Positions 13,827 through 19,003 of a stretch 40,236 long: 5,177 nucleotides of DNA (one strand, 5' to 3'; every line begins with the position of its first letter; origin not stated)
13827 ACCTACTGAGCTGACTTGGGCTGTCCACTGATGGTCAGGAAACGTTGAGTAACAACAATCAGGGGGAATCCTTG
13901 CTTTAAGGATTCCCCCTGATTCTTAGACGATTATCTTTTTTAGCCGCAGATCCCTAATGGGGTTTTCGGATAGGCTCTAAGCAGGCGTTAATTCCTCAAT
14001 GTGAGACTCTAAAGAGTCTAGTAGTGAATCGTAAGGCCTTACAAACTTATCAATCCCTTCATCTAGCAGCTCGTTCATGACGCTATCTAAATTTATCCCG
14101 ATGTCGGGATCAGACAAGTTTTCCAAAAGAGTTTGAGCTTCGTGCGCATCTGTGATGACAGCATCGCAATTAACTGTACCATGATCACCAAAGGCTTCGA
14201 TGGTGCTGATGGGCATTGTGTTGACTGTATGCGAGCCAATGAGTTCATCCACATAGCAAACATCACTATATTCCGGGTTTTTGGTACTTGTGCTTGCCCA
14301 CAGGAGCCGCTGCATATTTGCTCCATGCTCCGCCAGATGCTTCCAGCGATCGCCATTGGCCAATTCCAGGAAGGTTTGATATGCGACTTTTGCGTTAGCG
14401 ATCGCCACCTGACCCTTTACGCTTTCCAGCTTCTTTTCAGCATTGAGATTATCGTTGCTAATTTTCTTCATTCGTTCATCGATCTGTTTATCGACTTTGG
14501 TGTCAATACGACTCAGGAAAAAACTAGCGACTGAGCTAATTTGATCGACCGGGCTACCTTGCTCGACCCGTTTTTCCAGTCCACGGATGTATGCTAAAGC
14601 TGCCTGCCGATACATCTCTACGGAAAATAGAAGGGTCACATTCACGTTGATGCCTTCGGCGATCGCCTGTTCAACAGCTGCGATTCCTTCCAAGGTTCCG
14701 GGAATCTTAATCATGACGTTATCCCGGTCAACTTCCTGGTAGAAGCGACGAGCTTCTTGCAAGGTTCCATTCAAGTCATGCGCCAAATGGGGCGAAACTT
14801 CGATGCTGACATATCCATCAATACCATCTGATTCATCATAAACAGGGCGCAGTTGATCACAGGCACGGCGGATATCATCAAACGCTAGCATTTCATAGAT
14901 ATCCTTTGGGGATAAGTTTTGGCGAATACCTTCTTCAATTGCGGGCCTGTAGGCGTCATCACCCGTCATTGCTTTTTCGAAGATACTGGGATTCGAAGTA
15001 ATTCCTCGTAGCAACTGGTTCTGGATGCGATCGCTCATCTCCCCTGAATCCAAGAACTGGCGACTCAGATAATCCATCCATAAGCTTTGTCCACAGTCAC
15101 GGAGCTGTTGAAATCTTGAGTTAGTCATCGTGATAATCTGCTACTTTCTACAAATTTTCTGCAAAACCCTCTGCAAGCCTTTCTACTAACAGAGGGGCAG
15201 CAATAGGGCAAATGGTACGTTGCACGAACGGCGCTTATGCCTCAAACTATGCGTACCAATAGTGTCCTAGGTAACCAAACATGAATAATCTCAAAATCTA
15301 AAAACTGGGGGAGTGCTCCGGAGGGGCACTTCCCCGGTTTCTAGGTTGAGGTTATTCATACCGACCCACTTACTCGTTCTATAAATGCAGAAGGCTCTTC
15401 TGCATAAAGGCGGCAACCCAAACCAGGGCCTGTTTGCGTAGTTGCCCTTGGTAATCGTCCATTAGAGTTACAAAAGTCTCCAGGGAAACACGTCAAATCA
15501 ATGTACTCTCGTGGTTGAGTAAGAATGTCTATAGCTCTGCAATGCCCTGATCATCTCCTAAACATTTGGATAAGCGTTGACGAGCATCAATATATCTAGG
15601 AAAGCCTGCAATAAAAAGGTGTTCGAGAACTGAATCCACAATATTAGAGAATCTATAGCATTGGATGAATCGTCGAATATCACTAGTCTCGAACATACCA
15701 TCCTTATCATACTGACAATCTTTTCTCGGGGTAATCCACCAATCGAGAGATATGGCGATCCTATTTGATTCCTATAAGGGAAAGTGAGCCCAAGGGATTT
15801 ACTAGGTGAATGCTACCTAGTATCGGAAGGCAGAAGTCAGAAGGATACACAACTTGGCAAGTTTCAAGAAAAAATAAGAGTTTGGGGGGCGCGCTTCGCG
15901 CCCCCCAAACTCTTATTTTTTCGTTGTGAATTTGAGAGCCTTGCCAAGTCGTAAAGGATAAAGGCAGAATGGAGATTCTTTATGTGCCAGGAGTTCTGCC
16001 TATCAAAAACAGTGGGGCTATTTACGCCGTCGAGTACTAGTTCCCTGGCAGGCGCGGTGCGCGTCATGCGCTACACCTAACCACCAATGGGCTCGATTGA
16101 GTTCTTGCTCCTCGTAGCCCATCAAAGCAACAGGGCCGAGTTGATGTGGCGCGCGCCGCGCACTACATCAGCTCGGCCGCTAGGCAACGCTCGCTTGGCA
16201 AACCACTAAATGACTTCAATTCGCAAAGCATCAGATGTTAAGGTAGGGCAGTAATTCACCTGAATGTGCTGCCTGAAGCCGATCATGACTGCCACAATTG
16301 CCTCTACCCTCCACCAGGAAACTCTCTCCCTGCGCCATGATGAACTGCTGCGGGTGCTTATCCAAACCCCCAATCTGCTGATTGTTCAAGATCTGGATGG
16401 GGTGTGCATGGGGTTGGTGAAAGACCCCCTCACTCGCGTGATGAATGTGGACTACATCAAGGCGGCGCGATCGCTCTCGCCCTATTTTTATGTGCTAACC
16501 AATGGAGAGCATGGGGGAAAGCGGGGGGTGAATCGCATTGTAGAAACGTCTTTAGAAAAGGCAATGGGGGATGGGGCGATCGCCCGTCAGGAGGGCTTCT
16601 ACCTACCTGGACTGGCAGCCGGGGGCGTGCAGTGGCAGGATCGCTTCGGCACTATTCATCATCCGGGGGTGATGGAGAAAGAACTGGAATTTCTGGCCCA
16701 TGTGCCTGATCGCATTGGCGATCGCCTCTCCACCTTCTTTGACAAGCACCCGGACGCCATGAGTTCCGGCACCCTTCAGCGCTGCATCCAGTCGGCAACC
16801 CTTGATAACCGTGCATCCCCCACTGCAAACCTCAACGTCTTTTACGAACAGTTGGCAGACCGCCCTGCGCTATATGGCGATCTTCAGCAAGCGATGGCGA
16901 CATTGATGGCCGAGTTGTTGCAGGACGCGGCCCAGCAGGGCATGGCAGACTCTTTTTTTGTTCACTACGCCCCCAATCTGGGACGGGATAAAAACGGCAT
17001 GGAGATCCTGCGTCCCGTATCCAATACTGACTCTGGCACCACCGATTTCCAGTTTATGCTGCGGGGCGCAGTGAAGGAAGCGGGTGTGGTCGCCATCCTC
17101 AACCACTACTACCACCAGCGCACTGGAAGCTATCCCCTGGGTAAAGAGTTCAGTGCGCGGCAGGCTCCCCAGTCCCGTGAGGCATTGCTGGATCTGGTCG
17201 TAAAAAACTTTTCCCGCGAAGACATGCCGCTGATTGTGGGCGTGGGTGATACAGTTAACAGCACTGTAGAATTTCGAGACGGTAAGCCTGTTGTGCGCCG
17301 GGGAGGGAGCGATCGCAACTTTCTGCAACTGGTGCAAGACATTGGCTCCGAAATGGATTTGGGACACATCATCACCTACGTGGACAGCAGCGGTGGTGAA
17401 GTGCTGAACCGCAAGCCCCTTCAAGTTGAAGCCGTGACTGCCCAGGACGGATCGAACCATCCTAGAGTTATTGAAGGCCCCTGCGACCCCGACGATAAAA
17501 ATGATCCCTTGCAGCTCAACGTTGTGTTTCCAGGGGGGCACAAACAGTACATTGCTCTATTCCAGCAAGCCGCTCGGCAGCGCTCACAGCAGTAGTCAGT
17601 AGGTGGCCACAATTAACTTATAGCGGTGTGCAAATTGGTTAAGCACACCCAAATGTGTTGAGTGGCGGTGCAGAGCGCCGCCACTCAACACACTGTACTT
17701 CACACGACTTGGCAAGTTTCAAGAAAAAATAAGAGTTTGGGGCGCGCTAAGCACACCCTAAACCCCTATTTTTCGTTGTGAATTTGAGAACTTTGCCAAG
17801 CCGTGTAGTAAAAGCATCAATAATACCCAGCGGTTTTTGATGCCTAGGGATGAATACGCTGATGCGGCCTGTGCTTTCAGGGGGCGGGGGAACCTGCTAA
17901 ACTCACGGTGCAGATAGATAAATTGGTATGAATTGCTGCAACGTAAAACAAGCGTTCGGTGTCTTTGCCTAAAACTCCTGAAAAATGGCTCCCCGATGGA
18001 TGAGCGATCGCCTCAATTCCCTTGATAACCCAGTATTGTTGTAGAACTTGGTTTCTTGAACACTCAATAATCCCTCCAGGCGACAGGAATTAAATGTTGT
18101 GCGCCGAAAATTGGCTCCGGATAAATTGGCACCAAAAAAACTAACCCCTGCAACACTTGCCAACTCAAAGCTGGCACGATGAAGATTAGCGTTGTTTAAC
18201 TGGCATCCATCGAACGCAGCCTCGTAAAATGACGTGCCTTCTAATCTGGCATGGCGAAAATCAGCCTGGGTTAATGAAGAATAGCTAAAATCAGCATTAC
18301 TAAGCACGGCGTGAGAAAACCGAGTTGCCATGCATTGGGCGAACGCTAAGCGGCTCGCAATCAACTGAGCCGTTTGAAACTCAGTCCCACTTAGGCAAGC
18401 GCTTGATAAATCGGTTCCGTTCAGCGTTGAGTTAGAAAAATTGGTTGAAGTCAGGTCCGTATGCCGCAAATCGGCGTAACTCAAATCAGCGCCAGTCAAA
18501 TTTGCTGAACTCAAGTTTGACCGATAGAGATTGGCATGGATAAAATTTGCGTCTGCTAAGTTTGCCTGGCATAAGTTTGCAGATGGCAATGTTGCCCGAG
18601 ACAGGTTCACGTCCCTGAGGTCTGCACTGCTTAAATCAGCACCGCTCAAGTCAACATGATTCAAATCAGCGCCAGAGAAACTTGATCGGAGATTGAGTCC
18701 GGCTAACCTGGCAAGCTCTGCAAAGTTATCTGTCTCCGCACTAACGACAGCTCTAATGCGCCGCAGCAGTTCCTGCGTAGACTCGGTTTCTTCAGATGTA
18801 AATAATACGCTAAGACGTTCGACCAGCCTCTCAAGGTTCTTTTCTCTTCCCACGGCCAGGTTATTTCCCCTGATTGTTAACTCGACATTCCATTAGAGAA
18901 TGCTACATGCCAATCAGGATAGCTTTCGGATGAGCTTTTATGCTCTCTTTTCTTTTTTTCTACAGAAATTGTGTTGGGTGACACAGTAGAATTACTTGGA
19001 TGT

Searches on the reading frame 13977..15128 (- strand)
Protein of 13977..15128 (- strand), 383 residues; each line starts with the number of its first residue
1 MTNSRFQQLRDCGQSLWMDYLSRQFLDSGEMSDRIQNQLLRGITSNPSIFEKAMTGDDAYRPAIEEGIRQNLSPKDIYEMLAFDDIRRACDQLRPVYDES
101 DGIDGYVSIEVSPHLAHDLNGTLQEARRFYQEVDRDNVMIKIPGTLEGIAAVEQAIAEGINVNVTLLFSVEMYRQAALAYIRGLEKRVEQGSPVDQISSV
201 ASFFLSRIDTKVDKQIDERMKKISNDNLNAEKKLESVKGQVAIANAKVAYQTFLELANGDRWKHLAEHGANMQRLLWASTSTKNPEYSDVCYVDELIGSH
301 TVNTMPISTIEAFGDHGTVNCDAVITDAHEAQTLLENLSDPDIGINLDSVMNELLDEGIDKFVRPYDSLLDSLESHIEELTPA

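Call 10: search_protein_families(library=pfam, proteins=[window:13977-15128:-])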
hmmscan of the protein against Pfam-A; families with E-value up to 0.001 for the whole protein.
window:13977-15128:- (383 aa): 1 family
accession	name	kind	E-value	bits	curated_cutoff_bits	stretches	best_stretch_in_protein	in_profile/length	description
PF00923.25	TAL_FSA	-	1.1e-80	271.4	27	1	16-372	1-284/285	Transaldolase/Fructose-6-phosphate aldolase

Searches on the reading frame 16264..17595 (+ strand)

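Call 10: search_protein_families(library=pfam, proteins=[window:16264-17595:+])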
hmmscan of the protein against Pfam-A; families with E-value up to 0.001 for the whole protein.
window:16264-17595:+ (443 aa): 1 family
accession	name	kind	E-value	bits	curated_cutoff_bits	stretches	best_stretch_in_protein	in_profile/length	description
PF09506.15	Salt_tol_Pase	-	2.7e-171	570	25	1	37-437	1-388/388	Glucosylglycerol-phosphate phosphatase (Salt_tol_Pase)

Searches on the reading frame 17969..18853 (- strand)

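Call 10: search_protein_families(library=pfam, proteins=[window:17969-18853:-])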
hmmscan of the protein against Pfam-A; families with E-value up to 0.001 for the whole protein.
window:17969-18853:- (294 aa): 4 families
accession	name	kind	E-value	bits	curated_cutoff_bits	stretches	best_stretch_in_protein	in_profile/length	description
PF00805.28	Pentapeptide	-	2.4e-45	152.1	20.2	7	77-115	1-39/40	Pentapeptide repeats (8 copies)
PF13599.13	Pentapeptide_4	-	2.2e-23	82.5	38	3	186-256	5-75/78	Pentapeptide repeat region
PF13576.12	Pentapeptide_3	-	3.9e-19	69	27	2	179-222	1-47/48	Pentapeptide repeats (9 copies)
PF25296.1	Decapeptide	-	3.2e-07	30.6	45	0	149-205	12-68/74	Decapeptide repeat region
